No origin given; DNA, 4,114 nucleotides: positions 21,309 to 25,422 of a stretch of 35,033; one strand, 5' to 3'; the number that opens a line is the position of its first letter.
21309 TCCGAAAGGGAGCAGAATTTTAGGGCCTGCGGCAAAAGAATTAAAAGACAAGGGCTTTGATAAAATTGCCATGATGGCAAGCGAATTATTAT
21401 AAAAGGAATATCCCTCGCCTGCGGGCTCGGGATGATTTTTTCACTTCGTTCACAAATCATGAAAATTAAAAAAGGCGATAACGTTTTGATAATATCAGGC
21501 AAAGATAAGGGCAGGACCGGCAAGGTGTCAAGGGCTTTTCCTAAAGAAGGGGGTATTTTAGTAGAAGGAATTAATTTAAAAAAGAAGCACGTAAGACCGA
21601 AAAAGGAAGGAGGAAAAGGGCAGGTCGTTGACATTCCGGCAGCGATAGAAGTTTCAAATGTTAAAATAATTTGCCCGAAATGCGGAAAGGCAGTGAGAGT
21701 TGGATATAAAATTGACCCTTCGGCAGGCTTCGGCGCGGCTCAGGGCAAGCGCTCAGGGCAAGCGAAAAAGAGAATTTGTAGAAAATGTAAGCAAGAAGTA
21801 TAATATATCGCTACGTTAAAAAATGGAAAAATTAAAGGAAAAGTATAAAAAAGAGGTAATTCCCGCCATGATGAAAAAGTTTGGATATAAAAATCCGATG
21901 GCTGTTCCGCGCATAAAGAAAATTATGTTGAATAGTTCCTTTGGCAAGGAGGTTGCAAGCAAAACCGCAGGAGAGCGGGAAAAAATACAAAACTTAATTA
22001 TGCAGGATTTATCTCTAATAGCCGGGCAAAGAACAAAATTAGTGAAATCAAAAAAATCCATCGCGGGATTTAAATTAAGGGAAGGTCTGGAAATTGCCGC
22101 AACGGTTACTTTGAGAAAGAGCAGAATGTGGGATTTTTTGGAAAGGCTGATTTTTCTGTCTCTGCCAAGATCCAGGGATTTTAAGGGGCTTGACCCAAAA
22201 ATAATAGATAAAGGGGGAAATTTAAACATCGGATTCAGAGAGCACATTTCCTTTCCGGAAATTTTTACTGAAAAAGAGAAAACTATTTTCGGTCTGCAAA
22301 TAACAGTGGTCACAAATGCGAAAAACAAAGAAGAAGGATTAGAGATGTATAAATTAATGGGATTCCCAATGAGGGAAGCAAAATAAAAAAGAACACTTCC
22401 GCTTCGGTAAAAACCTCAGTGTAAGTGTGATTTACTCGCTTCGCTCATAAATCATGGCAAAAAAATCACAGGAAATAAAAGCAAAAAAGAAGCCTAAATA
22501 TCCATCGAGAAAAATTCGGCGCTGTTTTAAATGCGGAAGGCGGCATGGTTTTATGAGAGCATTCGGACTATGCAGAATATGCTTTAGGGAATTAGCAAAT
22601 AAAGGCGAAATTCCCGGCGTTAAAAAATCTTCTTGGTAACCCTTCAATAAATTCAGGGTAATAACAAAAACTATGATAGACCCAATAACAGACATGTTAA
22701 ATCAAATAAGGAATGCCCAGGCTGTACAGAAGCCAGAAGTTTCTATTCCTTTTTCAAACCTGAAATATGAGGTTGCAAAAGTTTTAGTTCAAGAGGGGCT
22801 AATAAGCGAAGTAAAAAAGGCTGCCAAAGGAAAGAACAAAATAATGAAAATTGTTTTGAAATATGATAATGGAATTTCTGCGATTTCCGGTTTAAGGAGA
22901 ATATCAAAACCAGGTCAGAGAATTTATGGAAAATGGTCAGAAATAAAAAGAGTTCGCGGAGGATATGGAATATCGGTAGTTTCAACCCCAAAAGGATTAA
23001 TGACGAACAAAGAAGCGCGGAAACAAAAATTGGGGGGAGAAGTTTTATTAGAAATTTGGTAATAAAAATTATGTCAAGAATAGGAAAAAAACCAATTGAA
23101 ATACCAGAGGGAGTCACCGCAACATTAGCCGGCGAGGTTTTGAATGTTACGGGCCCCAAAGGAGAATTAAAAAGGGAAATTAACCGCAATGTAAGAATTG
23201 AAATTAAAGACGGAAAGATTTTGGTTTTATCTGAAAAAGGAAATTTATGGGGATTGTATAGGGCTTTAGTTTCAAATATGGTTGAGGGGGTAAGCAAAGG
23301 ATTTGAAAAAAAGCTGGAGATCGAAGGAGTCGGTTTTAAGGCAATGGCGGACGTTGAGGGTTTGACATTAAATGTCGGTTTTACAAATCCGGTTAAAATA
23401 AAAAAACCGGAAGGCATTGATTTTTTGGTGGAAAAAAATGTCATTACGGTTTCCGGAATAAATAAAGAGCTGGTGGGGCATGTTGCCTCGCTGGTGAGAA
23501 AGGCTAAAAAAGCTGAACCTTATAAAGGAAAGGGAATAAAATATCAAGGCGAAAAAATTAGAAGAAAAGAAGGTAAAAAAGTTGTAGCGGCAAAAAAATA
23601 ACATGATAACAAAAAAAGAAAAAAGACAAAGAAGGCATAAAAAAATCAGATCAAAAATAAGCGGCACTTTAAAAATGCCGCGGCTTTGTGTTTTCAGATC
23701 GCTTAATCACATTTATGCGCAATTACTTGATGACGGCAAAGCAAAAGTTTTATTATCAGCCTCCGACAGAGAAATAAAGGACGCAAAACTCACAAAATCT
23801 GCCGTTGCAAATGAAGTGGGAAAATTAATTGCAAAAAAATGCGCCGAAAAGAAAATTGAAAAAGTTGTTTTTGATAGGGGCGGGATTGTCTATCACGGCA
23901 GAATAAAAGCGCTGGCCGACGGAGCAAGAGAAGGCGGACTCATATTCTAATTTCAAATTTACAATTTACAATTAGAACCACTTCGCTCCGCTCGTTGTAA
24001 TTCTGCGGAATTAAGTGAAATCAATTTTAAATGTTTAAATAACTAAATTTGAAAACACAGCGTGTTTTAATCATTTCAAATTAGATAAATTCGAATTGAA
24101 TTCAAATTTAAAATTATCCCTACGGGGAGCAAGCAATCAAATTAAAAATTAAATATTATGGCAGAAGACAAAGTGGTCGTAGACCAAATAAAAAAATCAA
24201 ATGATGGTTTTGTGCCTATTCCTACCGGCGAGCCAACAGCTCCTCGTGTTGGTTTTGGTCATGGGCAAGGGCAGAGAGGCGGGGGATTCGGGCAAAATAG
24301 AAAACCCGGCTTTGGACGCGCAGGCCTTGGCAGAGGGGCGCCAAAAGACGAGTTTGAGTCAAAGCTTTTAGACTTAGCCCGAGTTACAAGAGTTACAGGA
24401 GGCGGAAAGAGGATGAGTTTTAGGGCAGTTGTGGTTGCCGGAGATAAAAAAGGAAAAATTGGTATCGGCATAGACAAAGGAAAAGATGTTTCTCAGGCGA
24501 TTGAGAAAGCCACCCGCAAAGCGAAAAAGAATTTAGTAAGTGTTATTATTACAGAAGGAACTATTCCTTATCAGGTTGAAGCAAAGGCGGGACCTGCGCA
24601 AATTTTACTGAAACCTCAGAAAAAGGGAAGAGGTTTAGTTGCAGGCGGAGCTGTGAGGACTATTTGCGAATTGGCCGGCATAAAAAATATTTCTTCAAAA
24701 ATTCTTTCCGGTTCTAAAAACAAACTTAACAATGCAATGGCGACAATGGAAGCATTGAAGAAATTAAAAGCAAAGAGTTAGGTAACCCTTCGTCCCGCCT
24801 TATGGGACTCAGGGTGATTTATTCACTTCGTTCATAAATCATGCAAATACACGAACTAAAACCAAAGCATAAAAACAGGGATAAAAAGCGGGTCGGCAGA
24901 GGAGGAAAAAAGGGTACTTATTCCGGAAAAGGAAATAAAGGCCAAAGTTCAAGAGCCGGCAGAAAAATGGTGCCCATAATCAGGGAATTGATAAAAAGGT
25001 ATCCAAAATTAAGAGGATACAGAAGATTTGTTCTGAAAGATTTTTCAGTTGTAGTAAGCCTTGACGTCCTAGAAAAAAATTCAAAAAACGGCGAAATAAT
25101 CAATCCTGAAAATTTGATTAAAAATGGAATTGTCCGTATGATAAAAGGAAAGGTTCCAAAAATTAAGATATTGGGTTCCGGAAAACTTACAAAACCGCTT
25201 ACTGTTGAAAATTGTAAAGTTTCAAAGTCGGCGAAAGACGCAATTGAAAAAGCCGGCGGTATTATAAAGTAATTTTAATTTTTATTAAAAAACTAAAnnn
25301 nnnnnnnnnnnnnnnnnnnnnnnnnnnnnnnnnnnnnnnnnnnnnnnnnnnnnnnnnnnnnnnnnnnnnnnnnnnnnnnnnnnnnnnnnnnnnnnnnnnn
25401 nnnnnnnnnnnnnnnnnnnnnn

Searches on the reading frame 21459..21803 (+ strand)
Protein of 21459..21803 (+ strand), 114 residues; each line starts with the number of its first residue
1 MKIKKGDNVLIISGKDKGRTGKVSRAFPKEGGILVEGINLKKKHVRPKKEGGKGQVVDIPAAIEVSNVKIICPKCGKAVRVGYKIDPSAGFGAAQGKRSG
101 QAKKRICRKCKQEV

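Call 66: search_protein_families(library=pfam, proteins=[window:21459-21803:+])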
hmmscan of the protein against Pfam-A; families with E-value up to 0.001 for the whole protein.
window:21459-21803:+ (114 aa): 3 families
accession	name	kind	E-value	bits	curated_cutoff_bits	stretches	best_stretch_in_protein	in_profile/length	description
PF17136.10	ribosomal_L24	-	6.9e-18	65.2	27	1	38-113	1-64/65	Ribosomal proteins 50S L24/mitochondrial 39S L24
PF00467.35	KOW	-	1e-07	31.9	22.3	1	5-36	1-32/32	KOW motif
PF22682.2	Ribosomal_uL24m-like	-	4e-07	30.2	29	1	4-72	2-72/223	Large ribosomal subunit protein uL24m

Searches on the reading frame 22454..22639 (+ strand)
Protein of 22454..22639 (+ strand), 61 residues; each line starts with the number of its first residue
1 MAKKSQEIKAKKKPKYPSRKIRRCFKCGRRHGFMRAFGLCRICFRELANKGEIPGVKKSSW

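Call 66: search_protein_families(library=pfam, proteins=[window:22454-22639:+])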
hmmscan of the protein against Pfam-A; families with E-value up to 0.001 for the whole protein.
window:22454-22639:+ (61 aa): 1 family
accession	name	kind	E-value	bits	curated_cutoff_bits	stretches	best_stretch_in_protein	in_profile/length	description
PF00253.27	Ribosomal_S14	-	3e-22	78.5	27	1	10-60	2-54/54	Ribosomal protein S14p/S29e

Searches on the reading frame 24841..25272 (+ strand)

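Call 66: search_protein_families(library=pfam, proteins=[window:24841-25272:+])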
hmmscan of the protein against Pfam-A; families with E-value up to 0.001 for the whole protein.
window:24841-25272:+ (143 aa): 1 family
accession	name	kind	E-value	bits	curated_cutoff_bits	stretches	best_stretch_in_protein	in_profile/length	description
PF00828.25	Ribosomal_L27A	-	2.2e-16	60.5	21.5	1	71-142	1-71/72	Ribosomal proteins 50S-L15, 50S-L18e, 60S-L27A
